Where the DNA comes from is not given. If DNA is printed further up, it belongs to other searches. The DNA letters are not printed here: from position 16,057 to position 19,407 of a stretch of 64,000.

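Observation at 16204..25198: Type III R-M core (Mod+Res) joined to an SNF2 helicase and a DUF4391-like protein in one four-gene operon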

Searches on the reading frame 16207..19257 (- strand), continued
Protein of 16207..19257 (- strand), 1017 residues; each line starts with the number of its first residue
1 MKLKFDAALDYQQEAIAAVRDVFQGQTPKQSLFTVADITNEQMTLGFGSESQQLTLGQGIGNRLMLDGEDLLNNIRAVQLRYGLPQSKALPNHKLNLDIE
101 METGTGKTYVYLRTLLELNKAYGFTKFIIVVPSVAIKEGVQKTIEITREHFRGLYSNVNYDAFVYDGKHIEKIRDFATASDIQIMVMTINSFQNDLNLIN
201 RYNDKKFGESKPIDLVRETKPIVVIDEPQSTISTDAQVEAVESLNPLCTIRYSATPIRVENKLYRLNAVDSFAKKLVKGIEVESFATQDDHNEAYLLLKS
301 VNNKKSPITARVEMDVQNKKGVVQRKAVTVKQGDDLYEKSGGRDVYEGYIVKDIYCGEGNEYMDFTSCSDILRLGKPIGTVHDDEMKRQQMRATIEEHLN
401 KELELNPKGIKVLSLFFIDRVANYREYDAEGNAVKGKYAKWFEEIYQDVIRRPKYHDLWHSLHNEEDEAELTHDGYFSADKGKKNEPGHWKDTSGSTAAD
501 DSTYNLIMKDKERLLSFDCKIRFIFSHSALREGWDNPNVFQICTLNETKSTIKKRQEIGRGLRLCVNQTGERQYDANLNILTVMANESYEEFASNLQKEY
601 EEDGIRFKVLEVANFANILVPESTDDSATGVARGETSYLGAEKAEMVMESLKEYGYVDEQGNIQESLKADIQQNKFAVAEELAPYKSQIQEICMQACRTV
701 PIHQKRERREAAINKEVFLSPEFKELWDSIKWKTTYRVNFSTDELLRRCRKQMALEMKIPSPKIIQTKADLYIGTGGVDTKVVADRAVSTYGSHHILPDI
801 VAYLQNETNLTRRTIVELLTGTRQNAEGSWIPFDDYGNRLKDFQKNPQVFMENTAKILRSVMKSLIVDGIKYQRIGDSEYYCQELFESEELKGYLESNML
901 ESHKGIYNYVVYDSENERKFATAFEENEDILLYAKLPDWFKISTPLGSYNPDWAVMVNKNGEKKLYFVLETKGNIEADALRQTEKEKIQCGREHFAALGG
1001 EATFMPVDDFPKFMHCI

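Call 66: get_annotated_region(hit=H49, flank=9000)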
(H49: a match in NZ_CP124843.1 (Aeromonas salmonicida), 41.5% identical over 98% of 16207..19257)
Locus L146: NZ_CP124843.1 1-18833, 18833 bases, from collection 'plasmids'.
description: Aeromonas salmonicida strain 57 plasmid unnamed2, complete sequence
organism: Aeromonas salmonicida (NCBI taxid 645)
taxonomy: Bacteria; Pseudomonadota; Gammaproteobacteria; Aeromonadales; Aeromonadaceae; Aeromonas; Aeromonas salmonicida
host: -; source: pure culture,meat; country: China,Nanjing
typing (MOB-suite, as given by PLSDB): conjugative; replicon rep_cluster_1169; relaxase MOBF; mating-pair formation MPF_F
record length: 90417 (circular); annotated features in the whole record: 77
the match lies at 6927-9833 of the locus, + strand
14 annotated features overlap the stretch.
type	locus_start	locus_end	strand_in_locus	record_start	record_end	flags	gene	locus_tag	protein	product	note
CDS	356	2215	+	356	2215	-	-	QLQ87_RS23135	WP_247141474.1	DUF4209 domain-containing protein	-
CDS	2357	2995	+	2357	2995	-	-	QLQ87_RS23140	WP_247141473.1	recombinase family protein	-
CDS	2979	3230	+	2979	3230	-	-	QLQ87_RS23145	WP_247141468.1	hypothetical protein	-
CDS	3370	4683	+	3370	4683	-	-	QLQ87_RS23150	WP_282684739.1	site-specific DNA-methyltransferase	GO:0006306 - obsolete DNA methylation [Evidence IEA]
CDS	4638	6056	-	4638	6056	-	-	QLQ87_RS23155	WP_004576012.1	IS66-like element ISAs21 family transposase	GO:0006313 - DNA transposition [Evidence IEA]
CDS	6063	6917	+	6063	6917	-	-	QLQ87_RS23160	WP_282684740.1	DNA methyltransferase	-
CDS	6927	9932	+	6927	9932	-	-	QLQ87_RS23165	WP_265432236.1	DEAD/DEAH box helicase family protein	-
CDS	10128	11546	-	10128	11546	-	-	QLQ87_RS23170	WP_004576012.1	IS66-like element ISAs21 family transposase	GO:0006313 - DNA transposition [Evidence IEA]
CDS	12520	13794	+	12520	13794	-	glgC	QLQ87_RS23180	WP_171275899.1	glucose-1-phosphate adenylyltransferase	GO:0005978 - glycogen biosynthetic process [Evidence IEA]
CDS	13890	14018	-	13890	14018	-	-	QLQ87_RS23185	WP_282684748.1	hypothetical protein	-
CDS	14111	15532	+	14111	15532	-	-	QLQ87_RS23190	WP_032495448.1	IS66-like element ISKpn15 family transposase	GO:0006313 - DNA transposition [Evidence IEA]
CDS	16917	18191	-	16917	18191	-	-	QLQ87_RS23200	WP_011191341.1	IS4-like element ISApu2 family transposase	GO:0006313 - DNA transposition [Evidence IEA]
CDS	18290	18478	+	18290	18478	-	-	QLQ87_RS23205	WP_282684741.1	plasmid replication protein RepB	-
CDS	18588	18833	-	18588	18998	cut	-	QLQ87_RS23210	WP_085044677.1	H-NS family nucleoid-associated regulatory protein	GO:0006355 - regulation of DNA-templated transcription [Evidence IEA]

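Call 67: search_protein_families(library=pfam, proteins=[L145:6565-7119:+, L144:6637-7191:+, L145:3370-6561:+], max_evalue=10)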
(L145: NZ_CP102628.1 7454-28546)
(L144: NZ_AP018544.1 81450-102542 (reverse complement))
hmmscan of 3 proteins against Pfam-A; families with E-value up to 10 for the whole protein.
L145:6565-7119:+ (185 aa): 3 families
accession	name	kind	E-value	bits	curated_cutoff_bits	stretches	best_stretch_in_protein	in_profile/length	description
PF14335.11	DUF4391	-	5.8e-08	33.4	29.9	2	5-88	13-103/232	Domain of unknown function (DUF4391)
PF08585.18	RMI1_N_C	-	0.0061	16.8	23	1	110-156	14-58/146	RMI1, N-terminal OB-fold domain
PF22638.1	FlgK_D1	-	0.22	11.5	28.6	1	126-182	61-119/233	Flagellar hook-associated protein FlgK helical domain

L144:6637-7191:+ (185 aa): 2 families
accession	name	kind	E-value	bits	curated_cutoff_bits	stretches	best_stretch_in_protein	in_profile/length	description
PF14335.11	DUF4391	-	7.5e-08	33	29.9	1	7-171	5-224/232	Domain of unknown function (DUF4391)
PF08585.18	RMI1_N_C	-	0.039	14.2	23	1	110-153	14-55/146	RMI1, N-terminal OB-fold domain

L145:3370-6561:+ (1064 aa): 10 families
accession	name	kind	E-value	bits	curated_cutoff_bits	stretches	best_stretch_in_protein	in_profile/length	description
PF00271.37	Helicase_C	-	9.6e-17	61.7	23.5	1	676-813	3-110/110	Helicase conserved C-terminal domain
PF00176.29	SNF2-rel_dom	-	8e-10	38.7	24.9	1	258-416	10-173/290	SNF2-related domain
PF04851.21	ResIII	-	3.3e-08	34.1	22.5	1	246-407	4-163/164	Type III restriction enzyme, res subunit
PF22590.2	Cas3-like_C_2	-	0.00019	22.1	27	1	696-811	3-103/106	CRISPR-associated nuclease/helicase Cas3, C-terminal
PF00270.35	DEAD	-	0.00023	21.4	26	1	260-407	10-161/167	DEAD/DEAH box helicase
PF20720.3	nSTAND3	-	0.002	18.3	27.2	1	257-313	10-64/155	Novel STAND NTPase 3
PF13872.12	AAA_34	-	0.0065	15.8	27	1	263-407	59-225/306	P-loop containing NTP hydrolase pore-1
PF21205.3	Rep3_C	-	0.03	15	21.1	1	2-54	16-59/59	Initiator Rep protein, WH2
PF16773.11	Phage_SSB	-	0.14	12.6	25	1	135-216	2-81/119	Lactococcus phage single-stranded DNA binding protein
PF15093.11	SPMIP4-like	-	0.23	11.3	27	1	109-173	176-242/284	Sperm-associated microtubule inner protein 4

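Call 72: search_solved_structures(query=window:16207-19257:-, max_evalue=0.001)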
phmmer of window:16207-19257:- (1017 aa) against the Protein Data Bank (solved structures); distinct sequences matched with E-value up to 0.001: 1.
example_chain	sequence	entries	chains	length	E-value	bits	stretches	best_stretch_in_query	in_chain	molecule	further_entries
4zcf_C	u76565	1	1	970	2.2e-67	230.9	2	63-609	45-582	Restriction endonuclease EcoP15I, restriction subunit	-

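Call 80: get_annotated_region(hit=H60, flank=8000)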
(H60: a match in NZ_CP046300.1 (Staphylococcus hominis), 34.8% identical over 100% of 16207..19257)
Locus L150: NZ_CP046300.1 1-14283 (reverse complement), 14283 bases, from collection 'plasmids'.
description: Staphylococcus hominis strain FDAARGOS_747 plasmid unnamed1, complete sequence
organism: Staphylococcus hominis (NCBI taxid 1290)
taxonomy: Bacteria; Bacillota; Bacilli; Bacillales; Staphylococcaceae; Staphylococcus; Staphylococcus hominis
host: -; source: Homo sapiens,clinical isolate; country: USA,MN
typing (MOB-suite, as given by PLSDB): mobilizable; replicon rep_cluster_2409,rep_cluster_910; relaxase MOBQ
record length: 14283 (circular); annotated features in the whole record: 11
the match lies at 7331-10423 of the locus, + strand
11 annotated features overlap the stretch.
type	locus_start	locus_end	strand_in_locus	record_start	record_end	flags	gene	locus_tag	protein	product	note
CDS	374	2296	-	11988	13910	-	-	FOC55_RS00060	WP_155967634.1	MobA/MobL family protein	-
CDS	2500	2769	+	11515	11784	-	-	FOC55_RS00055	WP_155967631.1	hypothetical protein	-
CDS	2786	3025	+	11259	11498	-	-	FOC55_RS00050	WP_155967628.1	DUF3847 domain-containing protein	-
CDS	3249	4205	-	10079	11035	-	-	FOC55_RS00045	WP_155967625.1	replication initiator protein A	-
CDS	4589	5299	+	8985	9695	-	-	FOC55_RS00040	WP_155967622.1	DUF536 domain-containing protein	-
CDS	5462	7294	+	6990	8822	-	-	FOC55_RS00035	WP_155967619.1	site-specific DNA-methyltransferase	GO:0006306 - DNA methylation [Evidence IEA]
CDS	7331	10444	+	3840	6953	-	-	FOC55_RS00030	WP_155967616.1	DEAD/DEAH box helicase family protein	-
CDS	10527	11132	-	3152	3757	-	-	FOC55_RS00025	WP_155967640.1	recombinase family protein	GO:0006310 - DNA recombination [Evidence IEA]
CDS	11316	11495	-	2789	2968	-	-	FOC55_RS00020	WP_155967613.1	hypothetical protein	-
CDS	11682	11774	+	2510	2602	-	-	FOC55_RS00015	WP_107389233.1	type I toxin-antitoxin system Fst family toxin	-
CDS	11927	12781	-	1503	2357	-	-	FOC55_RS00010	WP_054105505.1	DNA adenine methylase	GO:0032775 - DNA methylation on adenine [Evidence IEA]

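Call 81: get_annotated_region(hit=H59, flank=8000)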
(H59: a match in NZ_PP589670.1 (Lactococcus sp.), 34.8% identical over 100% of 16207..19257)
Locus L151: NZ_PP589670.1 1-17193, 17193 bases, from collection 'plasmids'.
description: Lactococcus sp. strain UCCL627 plasmid pUCCL627D, complete sequence
organism: Lactococcus sp. (NCBI taxid 44273)
taxonomy: Bacteria; Bacillota; Bacilli; Lactobacillales; Streptococcaceae; Lactococcus; Lactococcus sp.
host: -; source: Bacterial culture,Dairy environment; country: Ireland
typing (MOB-suite, as given by PLSDB): mobilizable; replicon rep_cluster_556
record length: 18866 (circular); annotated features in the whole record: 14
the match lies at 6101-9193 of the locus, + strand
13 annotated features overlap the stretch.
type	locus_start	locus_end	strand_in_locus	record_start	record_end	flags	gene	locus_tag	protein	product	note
CDS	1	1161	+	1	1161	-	-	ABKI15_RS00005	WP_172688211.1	RepB family plasmid replication initiator protein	GO:0006270 - DNA replication initiation [Evidence IEA]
CDS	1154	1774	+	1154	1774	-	-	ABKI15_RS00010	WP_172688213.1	DNA-binding protein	-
CDS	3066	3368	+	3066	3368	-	-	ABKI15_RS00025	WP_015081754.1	bacteriocin immunity protein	GO:0030153 - bacteriocin immunity [Evidence IEA]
CDS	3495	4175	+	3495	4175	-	-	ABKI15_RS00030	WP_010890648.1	IS6-like element ISS1S family transposase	GO:0006313 - DNA transposition [Evidence IEA]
CDS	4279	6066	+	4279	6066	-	-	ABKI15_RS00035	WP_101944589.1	site-specific DNA-methyltransferase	GO:0006306 - obsolete DNA methylation [Evidence IEA]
CDS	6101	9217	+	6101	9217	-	-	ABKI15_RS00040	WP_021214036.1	DEAD/DEAH box helicase family protein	-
CDS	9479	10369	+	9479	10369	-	-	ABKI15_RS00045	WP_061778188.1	IS982 family transposase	-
CDS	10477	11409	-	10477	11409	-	-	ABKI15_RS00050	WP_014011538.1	DMT family transporter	GO:0055085 - transmembrane transport [Evidence IEA]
CDS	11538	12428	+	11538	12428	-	-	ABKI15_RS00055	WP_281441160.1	IS982 family transposase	-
CDS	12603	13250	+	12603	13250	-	pcp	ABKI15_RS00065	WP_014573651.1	pyroglutamyl-peptidase I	GO:0030163 - protein catabolic process [Evidence IEA]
CDS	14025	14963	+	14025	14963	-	-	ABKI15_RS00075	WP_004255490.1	2-dehydropantoate 2-reductase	GO:0015940 - pantothenate biosynthetic process [Evidence IEA]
CDS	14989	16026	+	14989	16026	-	-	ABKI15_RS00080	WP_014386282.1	PTS sugar transporter subunit IIC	-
CDS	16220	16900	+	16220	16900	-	-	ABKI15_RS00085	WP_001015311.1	IS6-like element IS1216 family transposase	GO:0006313 - DNA transposition [Evidence IEA]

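Call 82: get_annotated_region(hit=H84, flank=9000)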
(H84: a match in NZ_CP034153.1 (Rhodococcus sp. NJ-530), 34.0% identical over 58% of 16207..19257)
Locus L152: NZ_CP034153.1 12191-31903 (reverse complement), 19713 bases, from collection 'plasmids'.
description: Rhodococcus sp. NJ-530 plasmid unnamed1, complete sequence
organism: Rhodococcus sp. NJ-530 (NCBI taxid 2490853)
taxonomy: Bacteria; Actinomycetota; Actinomycetes; Mycobacteriales; Nocardiaceae; Rhodococcus; Rhodococcus sp. NJ-530
host: -; source: Antarctic sea ice; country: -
typing (MOB-suite, as given by PLSDB): mobilizable; replicon rep_cluster_1311; relaxase MOBF
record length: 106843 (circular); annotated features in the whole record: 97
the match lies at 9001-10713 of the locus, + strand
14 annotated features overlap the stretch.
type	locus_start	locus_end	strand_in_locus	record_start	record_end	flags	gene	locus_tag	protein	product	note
CDS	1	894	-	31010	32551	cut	istA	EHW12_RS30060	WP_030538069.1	IS21-like element IS1415 family transposase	GO:0006313 - DNA transposition [Evidence IEA]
CDS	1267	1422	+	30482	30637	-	-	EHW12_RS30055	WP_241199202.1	hypothetical protein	-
CDS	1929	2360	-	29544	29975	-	-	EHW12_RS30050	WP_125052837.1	hypothetical protein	-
CDS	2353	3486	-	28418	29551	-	-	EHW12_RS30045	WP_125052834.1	hypothetical protein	-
CDS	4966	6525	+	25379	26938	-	-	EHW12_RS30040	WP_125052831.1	hypothetical protein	-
CDS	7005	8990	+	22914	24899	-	-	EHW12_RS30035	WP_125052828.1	site-specific DNA-methyltransferase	GO:0006306 - obsolete DNA methylation [Evidence IEA]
CDS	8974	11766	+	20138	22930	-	-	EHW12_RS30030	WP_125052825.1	DEAD/DEAH box helicase family protein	-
CDS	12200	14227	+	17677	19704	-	-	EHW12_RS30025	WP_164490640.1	DUF262 domain-containing protein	-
CDS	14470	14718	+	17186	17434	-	-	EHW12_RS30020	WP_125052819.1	hypothetical protein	-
CDS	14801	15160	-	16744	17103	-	-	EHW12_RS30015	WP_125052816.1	Lsr2 family protein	-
CDS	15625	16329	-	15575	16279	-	-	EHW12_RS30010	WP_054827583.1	TetR/AcrR family transcriptional regulator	GO:0006355 - regulation of DNA-templated transcription [Evidence IEA]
CDS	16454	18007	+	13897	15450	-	-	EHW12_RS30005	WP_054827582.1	MFS transporter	-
CDS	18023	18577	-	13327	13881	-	-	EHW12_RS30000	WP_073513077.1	PaaI family thioesterase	-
CDS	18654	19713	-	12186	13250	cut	-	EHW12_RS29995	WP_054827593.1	BtrH N-terminal domain-containing protein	-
